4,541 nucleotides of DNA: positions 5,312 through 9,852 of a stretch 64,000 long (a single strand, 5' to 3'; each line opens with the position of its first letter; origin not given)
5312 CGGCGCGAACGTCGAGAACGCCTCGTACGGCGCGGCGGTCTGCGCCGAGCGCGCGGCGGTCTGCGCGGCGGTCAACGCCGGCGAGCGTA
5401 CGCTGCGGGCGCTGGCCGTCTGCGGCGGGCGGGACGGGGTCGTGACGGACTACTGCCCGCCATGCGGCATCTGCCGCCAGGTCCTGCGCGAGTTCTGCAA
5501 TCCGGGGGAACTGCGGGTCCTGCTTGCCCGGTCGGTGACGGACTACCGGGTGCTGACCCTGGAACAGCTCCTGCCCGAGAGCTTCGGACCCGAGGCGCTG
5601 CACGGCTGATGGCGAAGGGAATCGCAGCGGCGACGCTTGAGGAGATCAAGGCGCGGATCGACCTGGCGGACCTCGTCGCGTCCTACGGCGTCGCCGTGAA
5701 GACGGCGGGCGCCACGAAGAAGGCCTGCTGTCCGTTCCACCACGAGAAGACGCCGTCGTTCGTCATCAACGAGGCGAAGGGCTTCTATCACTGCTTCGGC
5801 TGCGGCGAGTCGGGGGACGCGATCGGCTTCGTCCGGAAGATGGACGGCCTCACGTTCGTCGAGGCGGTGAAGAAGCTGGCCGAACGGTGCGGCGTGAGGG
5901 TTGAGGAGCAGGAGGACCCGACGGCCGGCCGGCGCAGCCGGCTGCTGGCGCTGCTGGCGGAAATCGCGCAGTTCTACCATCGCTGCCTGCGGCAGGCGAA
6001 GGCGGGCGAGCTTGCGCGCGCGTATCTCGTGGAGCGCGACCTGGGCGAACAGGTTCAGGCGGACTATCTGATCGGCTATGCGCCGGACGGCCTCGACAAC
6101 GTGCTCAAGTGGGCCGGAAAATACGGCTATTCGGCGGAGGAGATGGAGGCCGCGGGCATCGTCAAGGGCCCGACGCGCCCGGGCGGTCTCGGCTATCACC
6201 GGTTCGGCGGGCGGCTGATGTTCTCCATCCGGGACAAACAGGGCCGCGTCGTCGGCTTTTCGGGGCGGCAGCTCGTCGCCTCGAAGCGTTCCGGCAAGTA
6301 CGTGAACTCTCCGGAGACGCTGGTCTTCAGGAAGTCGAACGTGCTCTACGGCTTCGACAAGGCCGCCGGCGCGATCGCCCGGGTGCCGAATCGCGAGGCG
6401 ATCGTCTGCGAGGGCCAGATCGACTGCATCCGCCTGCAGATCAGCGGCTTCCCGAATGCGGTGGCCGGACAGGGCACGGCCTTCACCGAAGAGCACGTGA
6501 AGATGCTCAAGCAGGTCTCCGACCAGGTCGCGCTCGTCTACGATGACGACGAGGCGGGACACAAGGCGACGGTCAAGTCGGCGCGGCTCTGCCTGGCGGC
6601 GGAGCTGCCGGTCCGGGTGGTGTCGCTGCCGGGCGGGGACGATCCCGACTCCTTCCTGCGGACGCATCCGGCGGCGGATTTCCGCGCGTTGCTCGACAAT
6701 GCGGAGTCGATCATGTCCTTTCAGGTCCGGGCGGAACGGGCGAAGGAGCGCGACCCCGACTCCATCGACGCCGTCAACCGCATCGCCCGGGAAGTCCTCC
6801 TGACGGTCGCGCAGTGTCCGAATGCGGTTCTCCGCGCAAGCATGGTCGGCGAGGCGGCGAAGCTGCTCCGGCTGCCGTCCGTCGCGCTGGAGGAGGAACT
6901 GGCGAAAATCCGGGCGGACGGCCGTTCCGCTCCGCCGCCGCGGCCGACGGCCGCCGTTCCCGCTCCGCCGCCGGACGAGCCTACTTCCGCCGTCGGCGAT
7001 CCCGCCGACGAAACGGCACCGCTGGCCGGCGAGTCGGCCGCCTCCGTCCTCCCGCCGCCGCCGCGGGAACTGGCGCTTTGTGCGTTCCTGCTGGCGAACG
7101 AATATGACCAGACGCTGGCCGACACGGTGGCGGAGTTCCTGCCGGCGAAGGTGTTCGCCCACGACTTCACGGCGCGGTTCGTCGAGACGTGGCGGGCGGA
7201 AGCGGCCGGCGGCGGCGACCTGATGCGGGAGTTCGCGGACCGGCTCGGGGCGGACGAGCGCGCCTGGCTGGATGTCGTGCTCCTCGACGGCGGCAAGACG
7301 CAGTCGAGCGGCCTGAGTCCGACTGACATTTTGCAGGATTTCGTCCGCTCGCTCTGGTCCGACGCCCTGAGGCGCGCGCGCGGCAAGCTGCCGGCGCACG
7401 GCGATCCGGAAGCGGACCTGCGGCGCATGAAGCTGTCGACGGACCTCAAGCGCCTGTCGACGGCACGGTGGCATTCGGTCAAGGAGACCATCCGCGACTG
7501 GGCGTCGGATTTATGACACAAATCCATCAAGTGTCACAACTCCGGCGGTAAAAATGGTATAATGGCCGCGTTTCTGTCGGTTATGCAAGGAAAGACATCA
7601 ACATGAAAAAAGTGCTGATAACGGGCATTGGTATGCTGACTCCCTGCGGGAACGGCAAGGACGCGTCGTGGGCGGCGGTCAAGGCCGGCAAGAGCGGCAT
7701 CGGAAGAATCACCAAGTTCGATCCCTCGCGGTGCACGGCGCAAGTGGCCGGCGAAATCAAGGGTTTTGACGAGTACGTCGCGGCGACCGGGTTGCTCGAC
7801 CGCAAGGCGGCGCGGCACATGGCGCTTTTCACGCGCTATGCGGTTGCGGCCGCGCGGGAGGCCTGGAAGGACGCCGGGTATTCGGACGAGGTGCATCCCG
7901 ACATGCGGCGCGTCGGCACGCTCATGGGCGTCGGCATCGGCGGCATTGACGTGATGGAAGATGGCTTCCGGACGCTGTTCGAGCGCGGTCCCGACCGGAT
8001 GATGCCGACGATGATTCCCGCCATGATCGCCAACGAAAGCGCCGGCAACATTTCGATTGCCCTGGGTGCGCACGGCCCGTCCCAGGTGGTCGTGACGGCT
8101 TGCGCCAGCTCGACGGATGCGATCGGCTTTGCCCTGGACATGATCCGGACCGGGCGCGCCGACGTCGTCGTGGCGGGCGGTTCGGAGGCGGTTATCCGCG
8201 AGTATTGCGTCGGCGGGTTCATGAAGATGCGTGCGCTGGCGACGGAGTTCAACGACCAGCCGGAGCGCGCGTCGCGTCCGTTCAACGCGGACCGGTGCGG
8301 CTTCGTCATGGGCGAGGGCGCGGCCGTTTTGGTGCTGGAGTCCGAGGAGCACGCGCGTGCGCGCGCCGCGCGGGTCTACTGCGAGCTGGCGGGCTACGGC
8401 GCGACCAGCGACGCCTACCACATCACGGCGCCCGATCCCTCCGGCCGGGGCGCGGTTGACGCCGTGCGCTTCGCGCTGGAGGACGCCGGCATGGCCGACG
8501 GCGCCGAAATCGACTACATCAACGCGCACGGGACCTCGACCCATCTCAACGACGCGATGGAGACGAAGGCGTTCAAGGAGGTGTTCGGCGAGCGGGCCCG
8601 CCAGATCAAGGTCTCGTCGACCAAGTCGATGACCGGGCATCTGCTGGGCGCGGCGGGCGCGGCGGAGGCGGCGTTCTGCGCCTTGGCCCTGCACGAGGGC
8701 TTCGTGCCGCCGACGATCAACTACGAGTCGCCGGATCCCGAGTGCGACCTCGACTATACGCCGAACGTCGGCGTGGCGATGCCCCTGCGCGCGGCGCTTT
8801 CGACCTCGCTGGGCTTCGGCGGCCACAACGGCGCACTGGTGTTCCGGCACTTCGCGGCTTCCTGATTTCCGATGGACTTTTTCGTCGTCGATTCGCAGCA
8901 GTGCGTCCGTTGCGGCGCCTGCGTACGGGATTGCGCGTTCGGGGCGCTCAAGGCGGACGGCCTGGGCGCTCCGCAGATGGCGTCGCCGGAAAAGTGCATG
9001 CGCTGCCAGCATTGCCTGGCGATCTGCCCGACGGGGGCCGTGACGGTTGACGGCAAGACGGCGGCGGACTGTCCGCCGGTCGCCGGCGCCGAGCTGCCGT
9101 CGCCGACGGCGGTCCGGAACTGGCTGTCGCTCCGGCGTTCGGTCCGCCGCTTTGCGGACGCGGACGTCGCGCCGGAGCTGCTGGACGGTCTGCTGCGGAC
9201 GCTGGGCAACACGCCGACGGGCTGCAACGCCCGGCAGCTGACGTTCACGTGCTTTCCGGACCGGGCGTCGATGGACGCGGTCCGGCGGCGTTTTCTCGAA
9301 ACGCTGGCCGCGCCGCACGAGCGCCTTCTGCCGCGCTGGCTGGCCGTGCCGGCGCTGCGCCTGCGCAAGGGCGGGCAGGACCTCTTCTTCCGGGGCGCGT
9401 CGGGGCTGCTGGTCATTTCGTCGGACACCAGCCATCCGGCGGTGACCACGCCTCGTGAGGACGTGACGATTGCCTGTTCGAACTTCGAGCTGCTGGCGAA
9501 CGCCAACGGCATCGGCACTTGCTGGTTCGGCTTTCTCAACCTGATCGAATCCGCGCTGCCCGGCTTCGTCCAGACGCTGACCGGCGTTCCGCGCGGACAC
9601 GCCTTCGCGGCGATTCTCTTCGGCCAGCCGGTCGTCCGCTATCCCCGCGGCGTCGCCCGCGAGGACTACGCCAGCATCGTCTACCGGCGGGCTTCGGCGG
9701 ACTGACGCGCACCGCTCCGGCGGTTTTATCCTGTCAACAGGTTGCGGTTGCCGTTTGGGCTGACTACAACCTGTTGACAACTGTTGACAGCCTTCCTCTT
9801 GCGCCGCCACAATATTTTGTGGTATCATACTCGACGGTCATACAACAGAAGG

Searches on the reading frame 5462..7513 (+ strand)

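Call 11: search_protein_families(library=pfam, proteins=[window:5462-7513:+], max_evalue=0.00001)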
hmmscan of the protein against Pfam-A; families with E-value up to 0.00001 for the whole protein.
window:5462-7513:+ (684 aa): 6 families
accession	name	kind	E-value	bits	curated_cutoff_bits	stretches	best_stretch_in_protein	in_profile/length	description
PF01807.25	Zn_ribbon_DnaG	-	4.8e-33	113.3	24.9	1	56-150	3-96/98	CHC2 zinc finger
PF08275.17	DNAG_N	-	7.7e-32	110.5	26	1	171-301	1-127/128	DNA primase catalytic core, N-terminal domain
PF13155.12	Toprim_2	-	5.8e-17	62.3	22.1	1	314-399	1-88/88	Toprim-like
PF13662.12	Toprim_4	-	5.5e-12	46.2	25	1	312-387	2-84/85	Toprim domain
PF01751.28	Toprim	-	3.6e-07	30.7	23.1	1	312-386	1-93/96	Toprim domain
PF13362.12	Toprim_3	-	5.1e-06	27.3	27.2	0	313-402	2-92/95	Toprim domain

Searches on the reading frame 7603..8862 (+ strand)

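Call 11: search_protein_families(library=pfam, proteins=[window:7603-8862:+], max_evalue=0.00001)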
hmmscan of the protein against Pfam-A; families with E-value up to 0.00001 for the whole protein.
window:7603-8862:+ (420 aa): 3 families
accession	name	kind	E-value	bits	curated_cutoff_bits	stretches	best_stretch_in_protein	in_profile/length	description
PF00109.32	ketoacyl-synt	-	3.3e-52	178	20.8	1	2-251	2-252/252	Beta-ketoacyl synthase, N-terminal domain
PF02801.28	Ketoacyl-synt_C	-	7.4e-39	132.9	20.8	1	259-375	1-119/119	Beta-ketoacyl synthase, C-terminal domain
PF00108.29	Thiolase_N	-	4.4e-06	26.7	26.4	1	154-197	72-115/260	Thiolase, N-terminal domain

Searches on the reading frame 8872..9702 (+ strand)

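Call 11: search_protein_families(library=pfam, proteins=[window:8872-9702:+], max_evalue=0.00001)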
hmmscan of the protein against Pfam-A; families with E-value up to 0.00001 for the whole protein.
window:8872-9702:+ (277 aa): 8 families
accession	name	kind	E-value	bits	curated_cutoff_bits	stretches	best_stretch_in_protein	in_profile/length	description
PF00881.29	Nitroreductase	-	2.2e-16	60.9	23.5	1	88-251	4-166/167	Nitroreductase family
PF13237.11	Fer4_10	-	2.4e-08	34.2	25.5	1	5-53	3-53/53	4Fe-4S dicluster domain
PF00037.32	Fer4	-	3e-08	33.6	21.1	0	39-58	5-24/24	4Fe-4S binding domain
PF12838.12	Fer4_7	-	8.5e-08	33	27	1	10-56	1-52/52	4Fe-4S dicluster domain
PF12837.12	Fer4_6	-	1.7e-07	31.3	25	0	3-26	1-24/24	4Fe-4S binding domain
PF13187.11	Fer4_9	-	7.9e-07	29.4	27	1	10-56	1-51/52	4Fe-4S dicluster domain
PF12797.12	Fer4_2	-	1.9e-06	27.9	24.5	0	4-22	3-21/22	4Fe-4S binding domain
PF14697.11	Fer4_21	-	2.3e-06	28.1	35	1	5-58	2-58/59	4Fe-4S dicluster domain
